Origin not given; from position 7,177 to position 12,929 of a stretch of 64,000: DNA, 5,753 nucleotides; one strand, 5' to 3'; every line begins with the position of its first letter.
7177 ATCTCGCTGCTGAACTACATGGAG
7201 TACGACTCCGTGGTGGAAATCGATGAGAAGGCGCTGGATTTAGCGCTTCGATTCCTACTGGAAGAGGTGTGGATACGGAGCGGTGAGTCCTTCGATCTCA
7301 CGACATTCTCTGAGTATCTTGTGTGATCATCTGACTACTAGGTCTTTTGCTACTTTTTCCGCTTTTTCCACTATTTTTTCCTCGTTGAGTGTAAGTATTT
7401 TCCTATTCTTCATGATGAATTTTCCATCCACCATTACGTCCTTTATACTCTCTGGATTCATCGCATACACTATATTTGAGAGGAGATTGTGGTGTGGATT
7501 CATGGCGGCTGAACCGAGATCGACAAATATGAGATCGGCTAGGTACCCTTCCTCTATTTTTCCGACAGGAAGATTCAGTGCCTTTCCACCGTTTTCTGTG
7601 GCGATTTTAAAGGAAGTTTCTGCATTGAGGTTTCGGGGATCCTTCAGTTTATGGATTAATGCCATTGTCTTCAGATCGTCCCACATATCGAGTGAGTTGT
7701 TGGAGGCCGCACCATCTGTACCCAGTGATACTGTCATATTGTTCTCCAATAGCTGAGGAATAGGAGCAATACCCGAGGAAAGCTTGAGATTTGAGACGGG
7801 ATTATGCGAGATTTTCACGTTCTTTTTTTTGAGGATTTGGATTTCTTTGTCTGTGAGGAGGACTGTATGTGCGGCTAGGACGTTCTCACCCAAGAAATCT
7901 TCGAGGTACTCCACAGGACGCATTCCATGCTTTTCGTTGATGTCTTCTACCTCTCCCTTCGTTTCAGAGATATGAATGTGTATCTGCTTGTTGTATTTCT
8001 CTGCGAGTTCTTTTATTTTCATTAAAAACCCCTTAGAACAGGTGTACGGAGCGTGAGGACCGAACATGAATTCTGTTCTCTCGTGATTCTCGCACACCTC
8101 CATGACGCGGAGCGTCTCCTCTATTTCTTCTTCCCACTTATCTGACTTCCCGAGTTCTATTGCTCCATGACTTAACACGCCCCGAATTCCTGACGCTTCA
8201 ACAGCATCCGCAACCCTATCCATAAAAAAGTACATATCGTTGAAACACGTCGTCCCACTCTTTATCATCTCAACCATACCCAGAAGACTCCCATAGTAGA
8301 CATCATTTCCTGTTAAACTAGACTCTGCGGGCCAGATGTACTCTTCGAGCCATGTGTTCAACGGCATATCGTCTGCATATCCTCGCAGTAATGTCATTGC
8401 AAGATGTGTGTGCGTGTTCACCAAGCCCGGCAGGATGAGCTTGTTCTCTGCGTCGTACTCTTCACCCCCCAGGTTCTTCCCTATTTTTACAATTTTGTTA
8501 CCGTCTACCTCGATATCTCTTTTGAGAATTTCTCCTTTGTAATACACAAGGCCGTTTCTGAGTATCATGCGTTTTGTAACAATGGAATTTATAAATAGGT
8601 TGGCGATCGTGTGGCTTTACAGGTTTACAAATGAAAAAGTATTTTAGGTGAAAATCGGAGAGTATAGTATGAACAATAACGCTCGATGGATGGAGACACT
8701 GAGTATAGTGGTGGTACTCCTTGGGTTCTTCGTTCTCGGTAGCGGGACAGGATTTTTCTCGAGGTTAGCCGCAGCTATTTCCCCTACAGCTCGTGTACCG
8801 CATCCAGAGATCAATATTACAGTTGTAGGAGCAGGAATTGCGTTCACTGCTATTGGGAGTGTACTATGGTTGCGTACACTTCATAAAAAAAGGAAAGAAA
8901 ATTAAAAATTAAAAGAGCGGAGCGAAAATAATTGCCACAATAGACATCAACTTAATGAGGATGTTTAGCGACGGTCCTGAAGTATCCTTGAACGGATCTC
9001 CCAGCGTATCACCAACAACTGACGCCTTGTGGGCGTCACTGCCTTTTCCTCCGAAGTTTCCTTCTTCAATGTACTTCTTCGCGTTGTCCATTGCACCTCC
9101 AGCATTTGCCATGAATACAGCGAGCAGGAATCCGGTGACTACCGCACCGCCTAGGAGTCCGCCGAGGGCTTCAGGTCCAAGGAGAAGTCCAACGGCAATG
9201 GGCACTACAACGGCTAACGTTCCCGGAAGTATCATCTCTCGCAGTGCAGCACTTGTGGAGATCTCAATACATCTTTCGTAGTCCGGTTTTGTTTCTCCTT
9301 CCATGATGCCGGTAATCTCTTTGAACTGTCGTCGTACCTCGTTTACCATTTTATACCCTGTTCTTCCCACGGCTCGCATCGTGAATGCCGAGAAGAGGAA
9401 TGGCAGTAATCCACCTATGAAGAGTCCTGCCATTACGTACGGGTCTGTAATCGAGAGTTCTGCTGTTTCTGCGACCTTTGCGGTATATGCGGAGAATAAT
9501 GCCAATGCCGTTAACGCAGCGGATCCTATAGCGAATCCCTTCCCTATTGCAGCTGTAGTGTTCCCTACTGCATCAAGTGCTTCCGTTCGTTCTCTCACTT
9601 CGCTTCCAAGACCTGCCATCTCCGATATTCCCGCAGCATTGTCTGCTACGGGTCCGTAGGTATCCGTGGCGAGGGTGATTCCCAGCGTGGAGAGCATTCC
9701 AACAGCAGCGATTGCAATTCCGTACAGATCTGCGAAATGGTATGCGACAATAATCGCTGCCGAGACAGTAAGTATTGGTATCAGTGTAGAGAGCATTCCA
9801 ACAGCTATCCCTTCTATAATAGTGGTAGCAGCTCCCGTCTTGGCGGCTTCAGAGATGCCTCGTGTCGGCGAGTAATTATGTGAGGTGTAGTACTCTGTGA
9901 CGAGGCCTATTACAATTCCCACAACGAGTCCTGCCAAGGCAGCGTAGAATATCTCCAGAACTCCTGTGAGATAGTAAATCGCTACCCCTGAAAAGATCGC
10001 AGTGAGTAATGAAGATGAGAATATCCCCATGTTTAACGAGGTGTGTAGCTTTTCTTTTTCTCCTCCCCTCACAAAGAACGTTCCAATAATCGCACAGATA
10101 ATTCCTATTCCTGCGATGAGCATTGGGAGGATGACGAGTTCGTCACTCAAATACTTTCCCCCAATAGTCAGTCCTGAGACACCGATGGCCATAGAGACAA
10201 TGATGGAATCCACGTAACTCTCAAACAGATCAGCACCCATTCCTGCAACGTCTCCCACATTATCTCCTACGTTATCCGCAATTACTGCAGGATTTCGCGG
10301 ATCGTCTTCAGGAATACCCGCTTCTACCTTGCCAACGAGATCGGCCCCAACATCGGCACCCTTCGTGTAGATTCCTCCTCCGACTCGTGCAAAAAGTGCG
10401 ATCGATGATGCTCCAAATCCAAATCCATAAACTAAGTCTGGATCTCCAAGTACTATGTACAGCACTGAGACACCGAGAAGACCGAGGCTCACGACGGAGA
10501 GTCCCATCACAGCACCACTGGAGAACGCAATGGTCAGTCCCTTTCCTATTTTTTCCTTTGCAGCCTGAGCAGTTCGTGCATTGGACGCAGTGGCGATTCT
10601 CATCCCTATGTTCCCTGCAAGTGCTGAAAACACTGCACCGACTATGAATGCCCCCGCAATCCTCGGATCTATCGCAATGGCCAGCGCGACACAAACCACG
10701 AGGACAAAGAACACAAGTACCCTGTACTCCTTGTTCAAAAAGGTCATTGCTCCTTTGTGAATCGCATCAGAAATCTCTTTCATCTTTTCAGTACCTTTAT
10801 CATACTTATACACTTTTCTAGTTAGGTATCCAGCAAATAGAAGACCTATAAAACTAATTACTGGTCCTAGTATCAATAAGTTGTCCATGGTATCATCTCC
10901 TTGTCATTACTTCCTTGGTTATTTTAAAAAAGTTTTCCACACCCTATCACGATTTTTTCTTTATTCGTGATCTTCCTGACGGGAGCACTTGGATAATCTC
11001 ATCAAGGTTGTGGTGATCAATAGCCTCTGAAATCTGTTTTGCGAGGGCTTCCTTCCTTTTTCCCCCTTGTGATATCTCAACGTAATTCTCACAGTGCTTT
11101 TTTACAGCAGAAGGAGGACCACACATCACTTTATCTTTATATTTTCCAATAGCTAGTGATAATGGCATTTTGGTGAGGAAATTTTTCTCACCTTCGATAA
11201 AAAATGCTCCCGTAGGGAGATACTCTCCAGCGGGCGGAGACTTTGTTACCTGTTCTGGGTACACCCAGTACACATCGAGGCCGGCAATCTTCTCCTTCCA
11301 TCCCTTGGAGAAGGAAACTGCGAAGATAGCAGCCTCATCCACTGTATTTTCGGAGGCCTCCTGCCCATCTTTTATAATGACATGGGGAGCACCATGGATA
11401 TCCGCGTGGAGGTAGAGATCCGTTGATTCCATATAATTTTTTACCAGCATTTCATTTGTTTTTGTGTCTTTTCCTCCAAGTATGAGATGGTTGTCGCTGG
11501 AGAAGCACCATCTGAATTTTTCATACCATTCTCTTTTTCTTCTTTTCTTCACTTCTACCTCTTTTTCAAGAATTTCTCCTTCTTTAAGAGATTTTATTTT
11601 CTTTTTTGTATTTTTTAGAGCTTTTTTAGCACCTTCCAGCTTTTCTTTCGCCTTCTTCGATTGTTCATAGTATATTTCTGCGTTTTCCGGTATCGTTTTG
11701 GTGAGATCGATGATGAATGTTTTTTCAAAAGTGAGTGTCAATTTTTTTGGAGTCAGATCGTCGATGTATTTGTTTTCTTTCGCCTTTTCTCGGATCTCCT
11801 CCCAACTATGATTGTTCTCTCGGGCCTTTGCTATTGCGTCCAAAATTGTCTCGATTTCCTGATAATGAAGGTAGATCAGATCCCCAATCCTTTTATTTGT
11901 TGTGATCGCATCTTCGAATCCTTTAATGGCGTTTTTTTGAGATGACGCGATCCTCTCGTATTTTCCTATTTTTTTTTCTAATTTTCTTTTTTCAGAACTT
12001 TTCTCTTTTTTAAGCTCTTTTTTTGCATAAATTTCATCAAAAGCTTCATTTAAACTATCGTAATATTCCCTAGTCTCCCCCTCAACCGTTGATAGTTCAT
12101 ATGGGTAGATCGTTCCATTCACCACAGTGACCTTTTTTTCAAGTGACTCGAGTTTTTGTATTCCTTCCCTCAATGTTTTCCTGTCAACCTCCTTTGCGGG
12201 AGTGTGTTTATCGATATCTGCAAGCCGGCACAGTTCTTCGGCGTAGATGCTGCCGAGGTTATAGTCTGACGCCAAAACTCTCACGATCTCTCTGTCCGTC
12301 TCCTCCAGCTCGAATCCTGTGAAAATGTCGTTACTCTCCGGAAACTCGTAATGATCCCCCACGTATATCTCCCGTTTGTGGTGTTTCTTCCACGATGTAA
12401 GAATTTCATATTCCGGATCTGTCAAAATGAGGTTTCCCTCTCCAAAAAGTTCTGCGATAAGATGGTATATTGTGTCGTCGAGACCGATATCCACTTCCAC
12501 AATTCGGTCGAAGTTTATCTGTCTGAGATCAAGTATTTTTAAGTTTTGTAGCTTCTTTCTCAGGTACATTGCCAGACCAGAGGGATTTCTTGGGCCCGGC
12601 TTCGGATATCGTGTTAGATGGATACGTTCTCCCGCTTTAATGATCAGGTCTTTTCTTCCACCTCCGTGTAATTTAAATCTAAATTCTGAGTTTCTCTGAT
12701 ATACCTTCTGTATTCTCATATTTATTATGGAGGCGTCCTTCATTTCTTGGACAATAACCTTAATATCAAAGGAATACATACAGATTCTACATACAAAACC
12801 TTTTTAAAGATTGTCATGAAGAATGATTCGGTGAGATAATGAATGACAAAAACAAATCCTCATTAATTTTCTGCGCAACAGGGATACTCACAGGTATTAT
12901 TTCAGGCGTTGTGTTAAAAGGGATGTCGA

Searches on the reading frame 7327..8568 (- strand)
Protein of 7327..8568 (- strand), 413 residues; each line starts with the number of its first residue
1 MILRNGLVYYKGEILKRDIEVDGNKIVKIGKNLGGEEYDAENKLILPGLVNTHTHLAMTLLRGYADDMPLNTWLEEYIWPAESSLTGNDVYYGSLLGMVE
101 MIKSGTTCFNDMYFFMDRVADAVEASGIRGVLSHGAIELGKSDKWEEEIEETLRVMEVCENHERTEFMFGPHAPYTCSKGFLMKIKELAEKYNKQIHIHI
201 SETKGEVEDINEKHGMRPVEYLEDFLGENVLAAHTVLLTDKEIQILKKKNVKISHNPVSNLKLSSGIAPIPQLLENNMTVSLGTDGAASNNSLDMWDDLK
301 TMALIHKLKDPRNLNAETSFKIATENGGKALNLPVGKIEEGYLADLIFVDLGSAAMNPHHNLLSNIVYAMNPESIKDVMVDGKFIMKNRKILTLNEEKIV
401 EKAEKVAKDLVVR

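Call 15: search_protein_families(library=ncbifam, proteins=[window:7327-8568:-], max_evalue=0.00001)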
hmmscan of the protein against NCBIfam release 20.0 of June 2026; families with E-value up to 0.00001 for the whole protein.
window:7327-8568:- (413 aa): 41 families (the best 25 are shown)
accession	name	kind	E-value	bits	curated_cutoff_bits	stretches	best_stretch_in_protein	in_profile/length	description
NF004701.0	PRK06038.1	equivalog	5.3e-153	509.8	609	1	4-412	9-428/432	N-ethylammeline chlorohydrolase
NF006252.0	PRK08393.1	equivalog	3.8e-140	467.7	617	1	1-410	3-423/424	N-ethylammeline chlorohydrolase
NF006549.0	PRK09045.1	equivalog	5.8e-118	394.3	540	1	36-407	56-436/444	TRZ/ATZ family hydrolase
NF004995.0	PRK06380.1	subfamily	1.4e-104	350.4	567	1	11-401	16-414/418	metal-dependent hydrolase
NF005557.0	PRK07228.1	equivalog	2.7e-103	346.1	522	1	12-411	17-438/445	5'-deoxyadenosine deaminase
NF012037.0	PRK15493.1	equivalog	5.2e-82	275.9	779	1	36-409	48-432/435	bifunctional S-methyl-5'-thioadenosine deaminase/S-adenosylhomocysteine deaminase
NF005211.0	PRK06687.1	equivalog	2.2e-80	270.5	703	1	39-395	50-418/419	TRZ/ATZ family protein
NF006055.0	PRK08203.1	equivalog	1.8e-68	231.2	532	1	13-411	23-451/455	8-oxoguanine deaminase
NF005540.0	PRK07203.1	equivalog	2.3e-67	227.6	444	1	16-411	21-439/444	putative aminohydrolase SsnA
TIGR03314.1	Se_ssnA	subfamily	3.2e-66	224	455.5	1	17-410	21-437/441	putative selenium metabolism protein SsnA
NF009059.0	PRK12393.1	equivalog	1.5e-59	202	543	1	16-411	28-456/460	amidohydrolase family protein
NF006056.0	PRK08204.1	subfamily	1.3e-45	156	391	1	12-411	20-441/449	hypothetical protein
TIGR02967.1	guan_deamin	equivalog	5.9e-43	147.4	375.4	1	37-355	35-366/401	guanine deaminase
NF006269.1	PRK08418.1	equivalog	3.1e-40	138.2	320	1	26-383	39-405/408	aminofutalosine deaminase family hydrolase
NF006681.0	PRK09229.1-2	equivalog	8.1e-40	136.9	362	2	143-394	181-433/451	formimidoylglutamate deiminase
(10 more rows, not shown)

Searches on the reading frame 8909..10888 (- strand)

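Call 15: search_protein_families(library=ncbifam, proteins=[window:8909-10888:-], max_evalue=0.00001)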
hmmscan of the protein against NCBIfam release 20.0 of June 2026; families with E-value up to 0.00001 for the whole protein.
window:8909-10888:- (659 aa): 13 families
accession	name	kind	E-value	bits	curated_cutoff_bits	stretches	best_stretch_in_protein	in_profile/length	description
NF001960.0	PRK00733.3-5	equivalog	8.2e-293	972.8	546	1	2-659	2-667/673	sodium-translocating pyrophosphatase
NF001959.0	PRK00733.3-4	equivalog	2.8e-277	921.6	975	1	1-659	1-668/674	sodium-translocating pyrophosphatase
NF001958.0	PRK00733.3-3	equivalog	1.6e-271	902.6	1055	1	7-659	6-673/680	sodium-translocating pyrophosphatase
NF001961.0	PRK00733.3-6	equivalog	3e-264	878.4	926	1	2-659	2-670/671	sodium-translocating pyrophosphatase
NF001954.0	PRK00733.2-2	equivalog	2.2e-263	876.1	894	2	153-659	183-717/723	sodium-translocating pyrophosphatase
NF001955.0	PRK00733.2-4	equivalog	5.4e-261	868.2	1059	1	3-658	4-699/736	sodium-translocating pyrophosphatase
NF001957.0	PRK00733.3-2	equivalog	8.7e-256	850.6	945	1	10-659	6-648/651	sodium-translocating pyrophosphatase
TIGR01104.1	V_PPase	equivalog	5.1e-251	835.2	651.9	1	6-659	5-690/697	V-type H(+)-translocating pyrophosphatase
NF001951.0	PRK00733.1-2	equivalog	1e-231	771.3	859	1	5-658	6-687/691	sodium-translocating pyrophosphatase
NF001953.0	PRK00733.2-1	equivalog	6.4e-231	768.5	783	1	3-659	3-696/697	sodium-translocating pyrophosphatase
NF001956.0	PRK00733.3-1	equivalog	3.7e-211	703.5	1321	1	30-659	37-692/704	sodium-translocating pyrophosphatase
NF001952.0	PRK00733.1-4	equivalog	2.5e-206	687.2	912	1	9-658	23-726/782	sodium-translocating pyrophosphatase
NF001950.0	PRK00733.1-1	equivalog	4.5e-68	230.1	826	1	3-652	54-761/807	sodium-translocating pyrophosphatase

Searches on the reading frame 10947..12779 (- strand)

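Call 15: search_protein_families(library=ncbifam, proteins=[window:10947-12779:-], max_evalue=0.00001)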
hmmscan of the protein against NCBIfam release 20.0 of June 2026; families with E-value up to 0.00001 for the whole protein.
window:10947-12779:- (610 aa): 2 families
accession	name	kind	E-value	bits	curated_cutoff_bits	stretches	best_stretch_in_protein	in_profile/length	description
NF041120.1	RqcH_arch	equivalog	4.4e-186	620.5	400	1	3-607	2-645/645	ribosome rescue protein RqcH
NF038240.1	fibro_bind_EfbA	exception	3.3e-10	39.2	1025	1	7-493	9-518/567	fibronectin-binding protein EfbA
